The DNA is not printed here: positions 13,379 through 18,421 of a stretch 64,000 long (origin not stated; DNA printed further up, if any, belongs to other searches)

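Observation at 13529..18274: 1581-aa triple glycosyltransferase fusion: GT2 + processive QxxRW GT2 + 12-TM block + GT4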

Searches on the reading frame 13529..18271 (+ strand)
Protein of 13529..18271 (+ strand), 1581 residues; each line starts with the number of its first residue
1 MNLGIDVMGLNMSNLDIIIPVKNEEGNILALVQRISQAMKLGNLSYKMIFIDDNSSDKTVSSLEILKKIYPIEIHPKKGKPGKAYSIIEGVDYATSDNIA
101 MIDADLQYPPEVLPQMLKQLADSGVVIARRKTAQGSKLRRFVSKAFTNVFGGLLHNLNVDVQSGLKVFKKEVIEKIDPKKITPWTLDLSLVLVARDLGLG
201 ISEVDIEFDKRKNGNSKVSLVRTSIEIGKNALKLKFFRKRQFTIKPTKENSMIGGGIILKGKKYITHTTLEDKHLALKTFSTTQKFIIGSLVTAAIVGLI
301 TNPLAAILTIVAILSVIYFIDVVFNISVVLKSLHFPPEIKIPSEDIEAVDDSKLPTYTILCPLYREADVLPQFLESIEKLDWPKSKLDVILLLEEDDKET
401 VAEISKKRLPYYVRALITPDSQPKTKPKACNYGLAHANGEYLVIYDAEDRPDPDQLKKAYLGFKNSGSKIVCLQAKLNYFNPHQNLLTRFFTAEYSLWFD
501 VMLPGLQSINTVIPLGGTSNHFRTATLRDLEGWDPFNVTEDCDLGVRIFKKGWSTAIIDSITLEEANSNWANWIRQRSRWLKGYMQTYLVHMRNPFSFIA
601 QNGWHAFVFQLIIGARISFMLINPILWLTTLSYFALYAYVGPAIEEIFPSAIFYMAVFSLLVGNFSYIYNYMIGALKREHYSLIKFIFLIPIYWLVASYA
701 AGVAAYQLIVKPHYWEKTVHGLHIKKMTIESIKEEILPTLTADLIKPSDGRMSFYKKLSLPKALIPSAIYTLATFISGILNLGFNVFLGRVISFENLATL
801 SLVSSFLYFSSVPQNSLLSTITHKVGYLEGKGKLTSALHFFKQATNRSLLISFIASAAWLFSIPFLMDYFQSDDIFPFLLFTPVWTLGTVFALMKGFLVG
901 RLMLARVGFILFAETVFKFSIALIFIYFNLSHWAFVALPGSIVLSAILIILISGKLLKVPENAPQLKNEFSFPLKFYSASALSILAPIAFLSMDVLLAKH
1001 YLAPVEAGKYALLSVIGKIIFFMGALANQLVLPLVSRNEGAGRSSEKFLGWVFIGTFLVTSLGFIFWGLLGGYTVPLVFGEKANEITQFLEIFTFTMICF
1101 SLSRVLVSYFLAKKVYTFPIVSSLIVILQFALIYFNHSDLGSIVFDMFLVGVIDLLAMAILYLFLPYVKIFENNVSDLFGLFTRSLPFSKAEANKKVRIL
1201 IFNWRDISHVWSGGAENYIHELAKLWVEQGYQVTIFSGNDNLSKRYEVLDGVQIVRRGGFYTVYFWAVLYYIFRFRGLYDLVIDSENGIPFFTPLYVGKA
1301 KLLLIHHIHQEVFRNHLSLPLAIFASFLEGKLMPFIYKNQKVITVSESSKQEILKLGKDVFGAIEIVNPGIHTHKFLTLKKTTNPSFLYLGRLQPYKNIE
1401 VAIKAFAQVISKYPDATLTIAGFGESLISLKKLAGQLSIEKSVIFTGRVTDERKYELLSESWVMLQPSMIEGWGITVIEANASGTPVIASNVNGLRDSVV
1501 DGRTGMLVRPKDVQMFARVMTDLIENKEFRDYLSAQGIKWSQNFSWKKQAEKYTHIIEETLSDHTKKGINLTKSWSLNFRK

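Call 4: search_protein_families(library=pfam, proteins=[window:13529-18271:+], max_evalue=0.01)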
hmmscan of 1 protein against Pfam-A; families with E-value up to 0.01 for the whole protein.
window:13529-18271:+ (1581 aa): 10 families
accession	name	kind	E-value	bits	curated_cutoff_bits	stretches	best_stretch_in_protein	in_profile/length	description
PF00534.26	Glycos_transf_1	-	2.6e-42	144.7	26.4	1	1378-1540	9-172/172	Glycosyl transferases group 1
PF00535.33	Glycos_transf_2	-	3.7e-34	118.5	23.3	2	17-145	2-130/168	Glycosyl transferase family 2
PF13692.12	Glyco_trans_1_4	-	1e-31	110.5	27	1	1385-1526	2-142/142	Glycosyl transferases group 1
PF13641.12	Glyco_tranf_2_3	-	2.8e-28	99.9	27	2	355-582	1-229/230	Glycosyltransferase like family 2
PF13632.12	Glyco_trans_2_3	-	2.5e-23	83.4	27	1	442-636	2-192/198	Glycosyl transferase family group 2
PF13439.12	Glyco_transf_4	-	5.5e-12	46.5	28.5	1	1213-1374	2-169/170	Glycosyltransferase Family 4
PF20706.3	GT4-conflict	-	2.9e-11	43.4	26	1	1345-1499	153-320/385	Family 4 Glycosyltransferase in conflict systems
PF13506.12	Glyco_transf_21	-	1.3e-10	41.4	21.7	2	414-580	4-172/174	Glycosyl transferase family 21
PF10111.15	Glyco_tranf_2_2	-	4.5e-07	30.1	27.3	1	17-118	2-104/276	Glycosyltransferase like family 2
PF13579.12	Glyco_trans_4_4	-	1.5e-05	25.8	29.7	1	1213-1357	1-146/158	Glycosyl transferase 4-like domain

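Call 6: search_protein_families(library=ncbifam, proteins=[window:13529-18271:+], max_evalue=0.01)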
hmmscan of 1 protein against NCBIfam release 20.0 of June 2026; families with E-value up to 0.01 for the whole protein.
window:13529-18271:+ (1581 aa): 59 families (the best 25 are shown)
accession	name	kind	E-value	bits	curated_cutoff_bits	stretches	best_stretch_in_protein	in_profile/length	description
TIGR03449.1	mycothiol_MshA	equivalog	6.7e-33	114.2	462.5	1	1385-1559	221-402/406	D-inositol-3-phosphate glycosyltransferase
TIGR03088.1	stp2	hypoth_equivalog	1.7e-23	83.3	409.05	1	1386-1561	196-374/374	TIGR03088 family PEP-CTERM/XrtA system glycosyltransferase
NF041010.1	glycosy_Agl16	equivalog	4.1e-23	81.8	575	1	1213-1559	15-350/352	glycosylation protein Agl16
TIGR03937.1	PgaC_IcaA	equivalog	5.5e-23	81.6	422.3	2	335-710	25-392/407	poly-beta-1,6-N-acetyl-D-glucosamine synthase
TIGR03030.1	CelA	equivalog_domain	2.6e-22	78.7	699.1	1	346-690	122-478/714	UDP-forming cellulose synthase catalytic subunit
NF041876.1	EPS_EpsE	equivalog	5.4e-22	78.6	400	1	1385-1551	215-387/389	exopolysaccharide biosynthesis GT4 family glycosyltransferase EpsE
TIGR03999.1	thiol_BshA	equivalog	2.2e-21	76.2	273.7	1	1387-1560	202-373/375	N-acetyl-alpha-D-glucosaminyl L-malate synthase BshA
NF047880.1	glyco_SdgA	exception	3.2e-21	75.5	800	1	1339-1557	269-487/488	serine-aspartate repeat adhesin O-glycosyltransferase SdgA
TIGR04047.1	MSMEG_0565_glyc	hypoth_equivalog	4.1e-20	72.2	259.85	1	1379-1554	188-368/373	MSMEG_0565 family glycosyltransferase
NF046085.1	XrtY_assoc_Gly1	equivalog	6.9e-20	71.2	400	1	1338-1560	160-384/387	XrtY-associated glycosyltransferase XYAG1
TIGR04063.1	stp3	hypoth_equivalog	1.7e-19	70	442.05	1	1388-1559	217-394/397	TIGR04063 family PEP-CTERM/XrtA system glycosyltransferase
NF047588.1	GlcsyltransPgfSStrep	equivalog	3.6e-19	69.1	500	1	15-176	3-167/308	glycosyltransferase PgfS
NF038229.1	Glyco4_Geo_Pelo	equivalog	5e-19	68.5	400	1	1340-1561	111-337/338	GPMC system family 4 glycosyltransferase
TIGR03111.1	glyc2_xrt_Gpos1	hypoth_equivalog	2.6e-18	66.1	363.95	1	351-704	45-403/439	TIGR03111 family XrtG-associated glycosyltransferase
TIGR02149.1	glgA_Coryne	subfamily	2.8e-17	63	302.4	1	1339-1559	145-389/391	glycogen synthase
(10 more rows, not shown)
